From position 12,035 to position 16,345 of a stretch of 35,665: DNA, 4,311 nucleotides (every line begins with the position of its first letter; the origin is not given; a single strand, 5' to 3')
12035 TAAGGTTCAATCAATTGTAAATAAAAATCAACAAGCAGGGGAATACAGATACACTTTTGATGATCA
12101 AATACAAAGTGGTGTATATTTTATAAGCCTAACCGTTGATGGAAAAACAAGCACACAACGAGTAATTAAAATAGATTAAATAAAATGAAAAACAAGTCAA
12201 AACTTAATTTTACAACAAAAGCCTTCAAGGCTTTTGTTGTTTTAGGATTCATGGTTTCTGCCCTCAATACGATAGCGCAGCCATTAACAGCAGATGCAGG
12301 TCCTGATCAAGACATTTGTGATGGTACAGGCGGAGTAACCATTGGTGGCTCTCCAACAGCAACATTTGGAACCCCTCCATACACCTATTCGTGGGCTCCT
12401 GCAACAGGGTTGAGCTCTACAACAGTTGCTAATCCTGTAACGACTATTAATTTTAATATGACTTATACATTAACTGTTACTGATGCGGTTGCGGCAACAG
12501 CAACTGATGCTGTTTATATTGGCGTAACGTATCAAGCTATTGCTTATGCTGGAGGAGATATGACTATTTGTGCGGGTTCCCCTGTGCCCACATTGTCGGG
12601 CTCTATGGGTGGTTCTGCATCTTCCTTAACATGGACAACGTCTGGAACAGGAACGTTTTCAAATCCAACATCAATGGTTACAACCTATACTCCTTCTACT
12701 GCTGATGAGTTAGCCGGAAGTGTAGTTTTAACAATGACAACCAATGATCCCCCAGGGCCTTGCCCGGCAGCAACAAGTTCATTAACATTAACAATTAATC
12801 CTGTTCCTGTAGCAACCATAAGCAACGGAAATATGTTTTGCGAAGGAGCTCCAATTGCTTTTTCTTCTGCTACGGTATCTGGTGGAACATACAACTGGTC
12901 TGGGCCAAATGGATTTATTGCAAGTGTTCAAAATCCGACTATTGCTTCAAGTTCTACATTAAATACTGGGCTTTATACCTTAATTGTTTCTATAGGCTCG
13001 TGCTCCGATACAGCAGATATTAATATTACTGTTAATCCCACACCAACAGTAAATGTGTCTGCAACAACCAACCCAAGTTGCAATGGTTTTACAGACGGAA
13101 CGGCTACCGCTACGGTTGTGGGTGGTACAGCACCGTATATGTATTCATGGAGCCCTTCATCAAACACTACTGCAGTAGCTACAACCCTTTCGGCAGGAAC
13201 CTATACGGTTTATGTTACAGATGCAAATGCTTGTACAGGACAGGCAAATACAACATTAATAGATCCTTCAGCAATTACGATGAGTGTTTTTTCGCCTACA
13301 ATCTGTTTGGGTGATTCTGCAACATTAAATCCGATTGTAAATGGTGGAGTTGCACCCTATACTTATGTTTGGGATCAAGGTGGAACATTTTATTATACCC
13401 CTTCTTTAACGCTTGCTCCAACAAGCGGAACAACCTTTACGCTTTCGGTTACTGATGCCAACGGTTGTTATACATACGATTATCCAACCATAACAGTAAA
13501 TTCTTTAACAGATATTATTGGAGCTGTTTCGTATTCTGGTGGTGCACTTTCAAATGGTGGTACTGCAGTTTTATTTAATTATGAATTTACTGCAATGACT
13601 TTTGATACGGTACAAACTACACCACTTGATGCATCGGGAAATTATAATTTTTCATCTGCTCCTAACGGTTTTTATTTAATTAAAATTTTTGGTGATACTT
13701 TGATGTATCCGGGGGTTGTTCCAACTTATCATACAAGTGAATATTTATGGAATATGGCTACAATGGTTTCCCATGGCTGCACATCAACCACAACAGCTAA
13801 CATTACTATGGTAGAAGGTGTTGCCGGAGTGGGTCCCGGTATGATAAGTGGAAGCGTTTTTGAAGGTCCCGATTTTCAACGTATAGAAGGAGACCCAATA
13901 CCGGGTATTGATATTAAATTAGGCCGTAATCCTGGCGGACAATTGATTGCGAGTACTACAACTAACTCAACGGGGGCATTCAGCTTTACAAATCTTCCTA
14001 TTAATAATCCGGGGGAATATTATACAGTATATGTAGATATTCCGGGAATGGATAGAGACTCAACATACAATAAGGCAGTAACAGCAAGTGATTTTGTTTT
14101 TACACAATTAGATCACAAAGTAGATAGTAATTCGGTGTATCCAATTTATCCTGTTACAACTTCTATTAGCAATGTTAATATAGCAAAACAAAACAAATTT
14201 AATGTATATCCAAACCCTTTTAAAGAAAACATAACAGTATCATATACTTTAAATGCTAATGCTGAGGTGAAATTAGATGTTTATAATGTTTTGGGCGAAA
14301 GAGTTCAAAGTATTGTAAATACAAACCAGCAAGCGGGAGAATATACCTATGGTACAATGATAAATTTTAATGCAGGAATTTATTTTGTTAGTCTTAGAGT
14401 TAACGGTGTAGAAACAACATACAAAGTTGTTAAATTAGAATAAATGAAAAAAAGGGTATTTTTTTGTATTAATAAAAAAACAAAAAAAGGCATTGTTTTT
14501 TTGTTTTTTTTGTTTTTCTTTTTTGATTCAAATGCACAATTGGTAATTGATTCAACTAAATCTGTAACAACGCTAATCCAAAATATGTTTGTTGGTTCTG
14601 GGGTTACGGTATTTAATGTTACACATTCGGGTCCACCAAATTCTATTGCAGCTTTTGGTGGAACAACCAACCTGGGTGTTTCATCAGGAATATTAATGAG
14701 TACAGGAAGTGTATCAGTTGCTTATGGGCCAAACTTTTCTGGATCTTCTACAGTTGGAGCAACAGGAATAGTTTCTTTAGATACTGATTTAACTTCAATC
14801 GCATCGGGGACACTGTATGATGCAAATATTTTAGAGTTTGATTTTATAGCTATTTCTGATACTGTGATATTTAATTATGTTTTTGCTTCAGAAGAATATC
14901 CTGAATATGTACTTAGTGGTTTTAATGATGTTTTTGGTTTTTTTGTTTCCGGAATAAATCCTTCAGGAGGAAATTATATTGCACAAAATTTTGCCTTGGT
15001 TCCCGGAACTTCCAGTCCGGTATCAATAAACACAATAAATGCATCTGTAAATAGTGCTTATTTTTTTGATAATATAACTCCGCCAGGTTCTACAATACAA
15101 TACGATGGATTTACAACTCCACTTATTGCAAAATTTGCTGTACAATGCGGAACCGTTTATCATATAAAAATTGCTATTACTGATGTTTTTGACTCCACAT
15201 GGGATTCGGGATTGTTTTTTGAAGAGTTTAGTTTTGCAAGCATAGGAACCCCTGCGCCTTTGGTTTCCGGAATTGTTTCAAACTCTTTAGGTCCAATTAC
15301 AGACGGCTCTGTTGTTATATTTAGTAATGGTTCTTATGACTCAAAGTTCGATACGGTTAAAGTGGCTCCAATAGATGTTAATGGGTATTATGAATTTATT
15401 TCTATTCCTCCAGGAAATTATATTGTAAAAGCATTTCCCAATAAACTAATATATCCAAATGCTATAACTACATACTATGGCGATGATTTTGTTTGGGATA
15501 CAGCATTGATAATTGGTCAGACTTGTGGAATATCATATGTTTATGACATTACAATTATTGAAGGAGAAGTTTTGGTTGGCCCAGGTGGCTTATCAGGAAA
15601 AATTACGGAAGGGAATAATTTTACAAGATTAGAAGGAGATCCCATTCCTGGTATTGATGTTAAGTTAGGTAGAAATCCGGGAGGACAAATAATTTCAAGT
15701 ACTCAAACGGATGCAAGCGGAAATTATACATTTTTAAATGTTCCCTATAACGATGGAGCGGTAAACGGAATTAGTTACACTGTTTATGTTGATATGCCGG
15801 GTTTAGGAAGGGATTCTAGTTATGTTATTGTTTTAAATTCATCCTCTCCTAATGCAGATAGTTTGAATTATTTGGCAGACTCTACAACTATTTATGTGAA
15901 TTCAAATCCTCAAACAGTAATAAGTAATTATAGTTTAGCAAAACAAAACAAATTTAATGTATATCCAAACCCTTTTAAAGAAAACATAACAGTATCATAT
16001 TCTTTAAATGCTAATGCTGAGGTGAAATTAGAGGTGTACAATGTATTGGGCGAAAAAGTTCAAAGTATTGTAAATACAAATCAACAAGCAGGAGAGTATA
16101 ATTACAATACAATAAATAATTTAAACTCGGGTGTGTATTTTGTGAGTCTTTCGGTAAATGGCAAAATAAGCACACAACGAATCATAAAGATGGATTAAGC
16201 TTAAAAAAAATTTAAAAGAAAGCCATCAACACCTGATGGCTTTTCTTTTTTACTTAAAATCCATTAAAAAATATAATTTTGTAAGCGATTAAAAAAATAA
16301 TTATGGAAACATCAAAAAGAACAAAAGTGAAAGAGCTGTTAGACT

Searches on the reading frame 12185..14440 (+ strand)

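Call 62: search_protein_families(library=pfam, proteins=[window:12185-14440:+], max_evalue=0.00001)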
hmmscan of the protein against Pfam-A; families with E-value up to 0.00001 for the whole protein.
window:12185-14440:+ (752 aa): 4 families
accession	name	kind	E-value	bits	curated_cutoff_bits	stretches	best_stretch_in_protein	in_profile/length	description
PF13573.12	SprB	-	4e-12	46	28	1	292-326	2-36/37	SprB repeat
PF18962.6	Por_Secre_tail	-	1.4e-11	45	27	1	674-749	1-74/75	Secretion system C-terminal sorting domain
PF17210.9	SdrD_B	-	1.8e-07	31.8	29.7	0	569-621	21-68/112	SdrD B-like domain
PF13620.12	CarboxypepD_reg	-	4.8e-06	27.3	32.3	1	568-627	10-64/82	Carboxypeptidase regulatory-like domain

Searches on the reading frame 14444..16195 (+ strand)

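Call 62: search_protein_families(library=pfam, proteins=[window:14444-16195:+], max_evalue=0.00001)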
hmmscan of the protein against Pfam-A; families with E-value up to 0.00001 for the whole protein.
window:14444-16195:+ (584 aa): 3 families
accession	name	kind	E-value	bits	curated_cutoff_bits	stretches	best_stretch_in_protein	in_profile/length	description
PF18962.6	Por_Secre_tail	-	5.7e-12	46.2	27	1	506-581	1-74/75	Secretion system C-terminal sorting domain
PF13620.12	CarboxypepD_reg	-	9.1e-10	39.2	32.3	0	397-459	10-64/82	Carboxypeptidase regulatory-like domain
PF17210.9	SdrD_B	-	1.3e-07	32.2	29.7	0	399-436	22-58/112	SdrD B-like domain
